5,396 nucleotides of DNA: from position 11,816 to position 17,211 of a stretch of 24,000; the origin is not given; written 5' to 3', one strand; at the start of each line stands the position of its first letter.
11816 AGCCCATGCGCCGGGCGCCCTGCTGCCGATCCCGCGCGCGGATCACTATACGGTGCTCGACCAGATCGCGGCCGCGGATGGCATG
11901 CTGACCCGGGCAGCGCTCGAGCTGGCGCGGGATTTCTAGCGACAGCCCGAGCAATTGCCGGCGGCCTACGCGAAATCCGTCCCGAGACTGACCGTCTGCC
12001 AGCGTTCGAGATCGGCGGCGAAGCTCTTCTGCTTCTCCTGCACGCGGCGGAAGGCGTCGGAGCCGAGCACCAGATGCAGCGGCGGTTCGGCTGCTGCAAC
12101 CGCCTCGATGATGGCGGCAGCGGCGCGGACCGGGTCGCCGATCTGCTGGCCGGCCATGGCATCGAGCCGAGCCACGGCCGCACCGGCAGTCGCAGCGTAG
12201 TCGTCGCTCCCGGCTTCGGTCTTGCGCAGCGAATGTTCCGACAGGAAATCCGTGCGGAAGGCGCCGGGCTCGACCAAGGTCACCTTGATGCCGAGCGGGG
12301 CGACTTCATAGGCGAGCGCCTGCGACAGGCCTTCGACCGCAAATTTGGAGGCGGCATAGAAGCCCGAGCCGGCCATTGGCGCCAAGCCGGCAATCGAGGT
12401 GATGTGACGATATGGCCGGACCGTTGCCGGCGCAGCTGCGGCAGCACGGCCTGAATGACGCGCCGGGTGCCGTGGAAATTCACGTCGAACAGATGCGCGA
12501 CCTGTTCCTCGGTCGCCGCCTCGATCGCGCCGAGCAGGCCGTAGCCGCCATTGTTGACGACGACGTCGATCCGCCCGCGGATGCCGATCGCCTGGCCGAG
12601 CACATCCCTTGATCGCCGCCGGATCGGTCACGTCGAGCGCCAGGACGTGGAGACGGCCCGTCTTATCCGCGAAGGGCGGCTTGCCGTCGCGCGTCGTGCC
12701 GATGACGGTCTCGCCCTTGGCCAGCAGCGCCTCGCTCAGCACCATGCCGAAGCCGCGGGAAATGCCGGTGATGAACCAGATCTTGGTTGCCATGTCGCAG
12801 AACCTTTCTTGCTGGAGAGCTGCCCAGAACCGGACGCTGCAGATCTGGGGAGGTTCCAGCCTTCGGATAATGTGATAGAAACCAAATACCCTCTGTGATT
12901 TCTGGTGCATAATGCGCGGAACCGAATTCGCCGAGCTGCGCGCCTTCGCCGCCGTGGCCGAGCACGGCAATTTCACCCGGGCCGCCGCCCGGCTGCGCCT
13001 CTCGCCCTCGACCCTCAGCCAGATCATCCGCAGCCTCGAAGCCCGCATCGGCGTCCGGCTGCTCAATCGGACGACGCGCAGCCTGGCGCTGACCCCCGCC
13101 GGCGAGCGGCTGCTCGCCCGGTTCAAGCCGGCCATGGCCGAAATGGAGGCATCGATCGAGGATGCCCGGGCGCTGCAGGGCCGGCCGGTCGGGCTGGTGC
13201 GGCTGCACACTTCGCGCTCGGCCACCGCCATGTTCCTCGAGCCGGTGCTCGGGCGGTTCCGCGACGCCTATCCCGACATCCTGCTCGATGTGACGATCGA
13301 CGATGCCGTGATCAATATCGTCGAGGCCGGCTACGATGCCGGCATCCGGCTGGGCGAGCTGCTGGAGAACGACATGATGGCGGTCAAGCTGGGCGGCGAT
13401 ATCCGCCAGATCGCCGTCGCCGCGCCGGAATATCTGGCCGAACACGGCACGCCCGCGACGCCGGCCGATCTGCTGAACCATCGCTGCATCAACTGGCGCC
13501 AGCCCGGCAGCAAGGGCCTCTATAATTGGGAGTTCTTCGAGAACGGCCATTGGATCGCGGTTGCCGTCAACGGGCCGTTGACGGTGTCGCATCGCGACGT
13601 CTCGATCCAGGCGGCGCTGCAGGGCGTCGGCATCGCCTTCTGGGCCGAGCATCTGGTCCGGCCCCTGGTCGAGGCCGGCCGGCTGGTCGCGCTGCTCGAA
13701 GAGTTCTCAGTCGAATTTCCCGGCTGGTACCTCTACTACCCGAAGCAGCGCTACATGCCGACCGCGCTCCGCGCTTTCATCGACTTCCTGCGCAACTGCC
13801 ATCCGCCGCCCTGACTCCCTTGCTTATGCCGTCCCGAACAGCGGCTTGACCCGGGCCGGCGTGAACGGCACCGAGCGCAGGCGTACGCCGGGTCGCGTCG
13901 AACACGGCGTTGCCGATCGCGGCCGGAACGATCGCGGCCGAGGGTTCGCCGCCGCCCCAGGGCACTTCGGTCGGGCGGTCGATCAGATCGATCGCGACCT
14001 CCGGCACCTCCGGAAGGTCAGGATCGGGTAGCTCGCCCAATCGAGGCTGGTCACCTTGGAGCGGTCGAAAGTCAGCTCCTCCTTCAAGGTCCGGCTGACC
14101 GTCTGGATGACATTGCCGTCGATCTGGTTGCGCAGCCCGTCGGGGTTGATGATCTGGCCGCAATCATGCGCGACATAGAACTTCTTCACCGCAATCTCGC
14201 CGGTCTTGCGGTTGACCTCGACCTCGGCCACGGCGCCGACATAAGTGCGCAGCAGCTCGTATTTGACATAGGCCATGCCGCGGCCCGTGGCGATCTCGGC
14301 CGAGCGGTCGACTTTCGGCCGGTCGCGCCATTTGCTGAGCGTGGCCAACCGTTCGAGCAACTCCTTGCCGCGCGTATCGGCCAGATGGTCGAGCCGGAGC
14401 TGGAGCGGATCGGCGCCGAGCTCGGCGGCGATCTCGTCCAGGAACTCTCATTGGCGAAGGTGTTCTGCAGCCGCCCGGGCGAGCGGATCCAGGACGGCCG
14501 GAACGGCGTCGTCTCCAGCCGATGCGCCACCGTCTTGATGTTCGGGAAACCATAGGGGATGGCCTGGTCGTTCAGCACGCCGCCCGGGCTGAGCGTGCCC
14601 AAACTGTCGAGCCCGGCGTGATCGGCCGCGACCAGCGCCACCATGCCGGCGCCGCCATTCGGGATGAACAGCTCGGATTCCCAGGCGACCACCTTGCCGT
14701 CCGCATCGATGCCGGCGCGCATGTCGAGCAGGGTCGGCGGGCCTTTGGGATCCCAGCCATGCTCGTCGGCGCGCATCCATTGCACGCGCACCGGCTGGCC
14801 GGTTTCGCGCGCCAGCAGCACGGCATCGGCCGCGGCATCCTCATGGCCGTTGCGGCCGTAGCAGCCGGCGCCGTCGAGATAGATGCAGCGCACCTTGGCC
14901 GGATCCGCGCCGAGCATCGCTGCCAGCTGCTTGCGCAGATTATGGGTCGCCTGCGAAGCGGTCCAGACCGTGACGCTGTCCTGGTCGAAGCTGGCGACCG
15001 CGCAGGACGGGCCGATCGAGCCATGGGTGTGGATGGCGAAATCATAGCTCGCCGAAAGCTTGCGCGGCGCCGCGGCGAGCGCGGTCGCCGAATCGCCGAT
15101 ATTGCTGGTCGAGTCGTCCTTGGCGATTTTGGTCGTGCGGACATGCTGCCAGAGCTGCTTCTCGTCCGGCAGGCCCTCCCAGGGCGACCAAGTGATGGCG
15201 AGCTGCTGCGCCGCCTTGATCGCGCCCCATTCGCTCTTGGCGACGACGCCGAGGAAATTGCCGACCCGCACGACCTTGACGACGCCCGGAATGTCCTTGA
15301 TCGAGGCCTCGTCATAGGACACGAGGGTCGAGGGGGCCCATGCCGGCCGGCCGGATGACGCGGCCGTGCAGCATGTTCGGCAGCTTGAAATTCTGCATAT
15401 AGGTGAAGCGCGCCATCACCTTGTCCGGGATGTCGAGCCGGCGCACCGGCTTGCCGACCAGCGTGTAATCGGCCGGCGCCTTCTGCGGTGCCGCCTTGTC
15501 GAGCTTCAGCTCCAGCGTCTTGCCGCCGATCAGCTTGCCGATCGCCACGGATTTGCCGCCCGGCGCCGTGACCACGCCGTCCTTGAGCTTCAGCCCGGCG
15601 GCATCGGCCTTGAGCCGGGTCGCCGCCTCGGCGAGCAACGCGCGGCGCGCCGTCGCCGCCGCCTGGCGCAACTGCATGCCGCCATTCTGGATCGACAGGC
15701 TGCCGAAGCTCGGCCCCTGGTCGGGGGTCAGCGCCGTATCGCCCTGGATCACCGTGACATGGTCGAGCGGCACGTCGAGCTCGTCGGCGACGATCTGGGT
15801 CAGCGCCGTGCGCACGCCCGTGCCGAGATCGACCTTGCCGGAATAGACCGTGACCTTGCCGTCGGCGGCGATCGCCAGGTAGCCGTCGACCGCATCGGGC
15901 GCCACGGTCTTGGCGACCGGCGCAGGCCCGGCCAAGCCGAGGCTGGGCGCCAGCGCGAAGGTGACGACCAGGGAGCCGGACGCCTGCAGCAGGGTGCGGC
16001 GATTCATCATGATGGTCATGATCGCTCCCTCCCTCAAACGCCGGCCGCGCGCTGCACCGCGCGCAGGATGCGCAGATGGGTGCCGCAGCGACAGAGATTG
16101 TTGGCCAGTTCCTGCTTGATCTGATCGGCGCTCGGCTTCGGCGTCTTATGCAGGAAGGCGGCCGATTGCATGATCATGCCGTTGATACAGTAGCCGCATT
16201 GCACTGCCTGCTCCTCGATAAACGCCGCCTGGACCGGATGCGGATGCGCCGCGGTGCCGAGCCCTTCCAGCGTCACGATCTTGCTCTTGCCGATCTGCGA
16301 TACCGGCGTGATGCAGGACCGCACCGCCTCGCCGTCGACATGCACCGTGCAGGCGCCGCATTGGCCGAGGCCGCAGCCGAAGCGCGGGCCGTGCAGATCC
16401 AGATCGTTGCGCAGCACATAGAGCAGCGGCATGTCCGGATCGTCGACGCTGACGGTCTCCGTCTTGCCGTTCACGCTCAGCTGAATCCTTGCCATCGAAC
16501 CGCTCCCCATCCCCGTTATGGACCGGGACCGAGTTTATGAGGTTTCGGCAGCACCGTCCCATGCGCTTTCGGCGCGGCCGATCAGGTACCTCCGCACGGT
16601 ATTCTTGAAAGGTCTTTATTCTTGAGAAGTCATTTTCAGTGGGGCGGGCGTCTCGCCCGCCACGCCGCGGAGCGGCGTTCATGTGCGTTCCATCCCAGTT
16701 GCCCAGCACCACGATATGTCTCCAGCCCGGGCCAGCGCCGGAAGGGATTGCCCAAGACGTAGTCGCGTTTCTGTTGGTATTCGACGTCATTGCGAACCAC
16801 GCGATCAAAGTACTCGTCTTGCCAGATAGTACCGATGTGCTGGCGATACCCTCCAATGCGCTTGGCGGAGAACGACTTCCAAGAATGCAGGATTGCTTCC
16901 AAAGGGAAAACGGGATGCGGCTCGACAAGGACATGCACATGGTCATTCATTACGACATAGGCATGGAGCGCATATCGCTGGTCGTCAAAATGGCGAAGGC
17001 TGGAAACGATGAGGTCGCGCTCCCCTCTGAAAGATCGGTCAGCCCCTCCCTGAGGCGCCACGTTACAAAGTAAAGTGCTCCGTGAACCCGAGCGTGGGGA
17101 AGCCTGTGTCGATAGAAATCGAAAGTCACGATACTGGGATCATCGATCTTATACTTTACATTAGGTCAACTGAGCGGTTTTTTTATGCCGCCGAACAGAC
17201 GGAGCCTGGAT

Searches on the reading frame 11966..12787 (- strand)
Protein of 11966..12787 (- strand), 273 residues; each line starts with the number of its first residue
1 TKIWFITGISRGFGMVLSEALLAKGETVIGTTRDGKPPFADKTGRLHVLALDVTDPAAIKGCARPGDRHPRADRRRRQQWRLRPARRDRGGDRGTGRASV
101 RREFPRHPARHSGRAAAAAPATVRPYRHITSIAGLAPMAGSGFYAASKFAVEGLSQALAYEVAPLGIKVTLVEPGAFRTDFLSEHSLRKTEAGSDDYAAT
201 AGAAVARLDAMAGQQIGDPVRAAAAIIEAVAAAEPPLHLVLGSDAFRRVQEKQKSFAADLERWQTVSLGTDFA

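Call 43: search_protein_families(library=pfam, max_evalue=0.001, proteins=[window:11966-12787:-])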
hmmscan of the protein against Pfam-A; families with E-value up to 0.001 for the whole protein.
window:11966-12787:- (273 aa): 3 families
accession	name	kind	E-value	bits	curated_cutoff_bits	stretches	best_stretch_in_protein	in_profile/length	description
PF00106.31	adh_short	-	4e-19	69.3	26.6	1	129-185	134-190/195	short chain dehydrogenase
PF13561.12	adh_short_C2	-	6.3e-12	46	27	1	129-186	128-185/236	Enoyl-(Acyl carrier protein) reductase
PF01370.27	Epimerase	-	0.00031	20.7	20.9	0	5-60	2-57/240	NAD dependent epimerase/dehydratase family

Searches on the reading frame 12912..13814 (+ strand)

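Call 61: search_protein_families(library=pfam, max_evalue=0.001, proteins=[window:12912-13814:+])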
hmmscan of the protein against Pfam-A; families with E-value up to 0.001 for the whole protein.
window:12912-13814:+ (300 aa): 2 families
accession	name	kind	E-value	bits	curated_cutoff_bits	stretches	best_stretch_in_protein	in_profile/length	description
PF03466.25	LysR_substrate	-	1.1e-39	136.4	28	1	90-294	2-205/209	LysR substrate binding domain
PF00126.33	HTH_1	-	3.6e-23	81.7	26.6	1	8-65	3-60/60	Bacterial regulatory helix-turn-helix protein, lysR family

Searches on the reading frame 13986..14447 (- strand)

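Call 43: search_protein_families(library=pfam, max_evalue=0.001, proteins=[window:13986-14447:-])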
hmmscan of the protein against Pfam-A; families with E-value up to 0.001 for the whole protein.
window:13986-14447:- (154 aa): 1 family
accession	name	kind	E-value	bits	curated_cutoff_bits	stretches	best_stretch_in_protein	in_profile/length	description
PF20256.3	MoCoBD_2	-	6.1e-18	65.8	27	1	6-146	135-280/283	Molybdopterin cofactor-binding domain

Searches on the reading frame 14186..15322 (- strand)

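Call 43: search_protein_families(library=pfam, max_evalue=0.001, proteins=[window:14186-15322:-])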
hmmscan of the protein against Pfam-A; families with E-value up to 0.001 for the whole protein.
window:14186-15322:- (378 aa): 1 family
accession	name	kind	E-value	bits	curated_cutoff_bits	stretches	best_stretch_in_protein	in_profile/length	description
PF02738.23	MoCoBD_1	-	8e-27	94.3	27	1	68-293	11-223/244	Molybdopterin cofactor-binding domain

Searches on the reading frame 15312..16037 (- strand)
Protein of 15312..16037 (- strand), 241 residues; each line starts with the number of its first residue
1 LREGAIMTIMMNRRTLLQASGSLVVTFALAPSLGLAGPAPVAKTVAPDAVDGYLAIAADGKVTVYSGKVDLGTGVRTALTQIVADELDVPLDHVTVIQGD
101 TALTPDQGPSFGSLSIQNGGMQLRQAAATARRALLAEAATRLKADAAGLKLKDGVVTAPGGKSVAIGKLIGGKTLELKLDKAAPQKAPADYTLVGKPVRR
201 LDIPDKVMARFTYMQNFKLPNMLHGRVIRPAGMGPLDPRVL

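Call 43: search_protein_families(library=pfam, max_evalue=0.001, proteins=[window:15312-16037:-])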
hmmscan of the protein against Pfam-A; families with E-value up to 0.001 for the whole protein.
window:15312-16037:- (241 aa): 1 family
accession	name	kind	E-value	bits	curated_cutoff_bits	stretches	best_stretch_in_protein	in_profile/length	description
PF20256.3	MoCoBD_2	-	6.9e-26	91.8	27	1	47-171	45-168/283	Molybdopterin cofactor-binding domain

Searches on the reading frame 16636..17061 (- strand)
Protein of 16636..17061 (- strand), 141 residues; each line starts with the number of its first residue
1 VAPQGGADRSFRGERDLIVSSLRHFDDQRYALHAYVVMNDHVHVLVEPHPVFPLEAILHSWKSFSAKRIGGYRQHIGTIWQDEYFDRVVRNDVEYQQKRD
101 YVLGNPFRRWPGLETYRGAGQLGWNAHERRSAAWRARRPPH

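Call 61: search_protein_families(library=pfam, max_evalue=0.001, proteins=[window:16636-17061:-])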
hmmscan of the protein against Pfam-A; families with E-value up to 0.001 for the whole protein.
window:16636-17061:- (141 aa): 1 family
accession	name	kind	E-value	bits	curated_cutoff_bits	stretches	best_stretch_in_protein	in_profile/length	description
PF01797.21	Y1_Tnp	-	1.8e-08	35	23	1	26-102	37-118/121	Transposase IS200 like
